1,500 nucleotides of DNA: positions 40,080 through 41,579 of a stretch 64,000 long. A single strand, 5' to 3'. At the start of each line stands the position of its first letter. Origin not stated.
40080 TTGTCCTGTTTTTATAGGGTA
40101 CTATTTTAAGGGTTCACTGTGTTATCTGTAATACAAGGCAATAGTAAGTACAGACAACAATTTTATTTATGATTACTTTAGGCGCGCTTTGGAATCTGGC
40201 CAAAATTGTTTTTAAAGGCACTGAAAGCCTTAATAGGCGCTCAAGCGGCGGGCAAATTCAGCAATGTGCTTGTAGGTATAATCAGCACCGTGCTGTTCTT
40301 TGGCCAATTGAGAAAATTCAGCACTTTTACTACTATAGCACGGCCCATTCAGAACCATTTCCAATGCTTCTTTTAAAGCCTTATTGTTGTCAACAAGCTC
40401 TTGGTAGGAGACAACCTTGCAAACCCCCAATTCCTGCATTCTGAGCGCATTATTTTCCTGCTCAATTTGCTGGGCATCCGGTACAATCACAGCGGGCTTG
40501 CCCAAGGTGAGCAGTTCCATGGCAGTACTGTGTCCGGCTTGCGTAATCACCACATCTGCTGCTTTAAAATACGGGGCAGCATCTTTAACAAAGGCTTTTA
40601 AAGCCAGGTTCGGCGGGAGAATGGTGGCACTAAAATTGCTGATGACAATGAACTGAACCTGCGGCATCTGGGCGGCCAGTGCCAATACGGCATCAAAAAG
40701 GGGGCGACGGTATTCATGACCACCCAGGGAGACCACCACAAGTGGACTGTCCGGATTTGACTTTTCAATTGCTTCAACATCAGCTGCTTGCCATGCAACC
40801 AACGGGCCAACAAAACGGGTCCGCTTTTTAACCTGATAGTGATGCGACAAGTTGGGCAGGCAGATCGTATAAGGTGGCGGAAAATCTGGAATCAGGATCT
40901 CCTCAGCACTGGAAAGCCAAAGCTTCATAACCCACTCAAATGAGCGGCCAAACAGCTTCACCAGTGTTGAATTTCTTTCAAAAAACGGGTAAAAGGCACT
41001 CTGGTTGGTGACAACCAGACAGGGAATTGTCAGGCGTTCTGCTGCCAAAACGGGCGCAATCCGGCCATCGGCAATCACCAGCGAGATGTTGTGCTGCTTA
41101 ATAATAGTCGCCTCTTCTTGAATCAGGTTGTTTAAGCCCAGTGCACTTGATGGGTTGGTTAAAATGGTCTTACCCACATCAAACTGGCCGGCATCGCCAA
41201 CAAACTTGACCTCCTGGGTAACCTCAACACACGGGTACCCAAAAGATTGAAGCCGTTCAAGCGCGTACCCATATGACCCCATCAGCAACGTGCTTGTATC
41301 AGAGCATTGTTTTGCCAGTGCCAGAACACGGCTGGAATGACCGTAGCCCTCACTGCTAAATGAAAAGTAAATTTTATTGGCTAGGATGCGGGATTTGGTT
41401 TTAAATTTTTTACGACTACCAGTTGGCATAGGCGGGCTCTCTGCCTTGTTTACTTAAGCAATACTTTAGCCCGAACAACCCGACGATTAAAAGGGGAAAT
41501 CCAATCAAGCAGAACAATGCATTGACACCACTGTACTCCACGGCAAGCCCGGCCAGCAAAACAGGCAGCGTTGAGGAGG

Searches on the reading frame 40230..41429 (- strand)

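Call 29: search_protein_families(library=pfam, proteins=[window:40230-41429:-], max_evalue=0.0001)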
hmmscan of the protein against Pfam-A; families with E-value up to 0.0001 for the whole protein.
window:40230-41429:- (399 aa): 3 families
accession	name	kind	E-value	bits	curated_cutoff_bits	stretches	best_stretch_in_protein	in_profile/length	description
PF04101.22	Glyco_tran_28_C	-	2.1e-17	64.1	22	1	273-372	54-154/166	Glycosyltransferase family 28 C-terminal domain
PF13528.12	Glyco_trans_1_3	-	1.8e-13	50.8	25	1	19-345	2-309/322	Glycosyl transferase family 1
PF00201.24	UDPGT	-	6.6e-05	22.3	19.5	1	217-379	264-425/499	UDP-glucoronosyl and UDP-glucosyl transferase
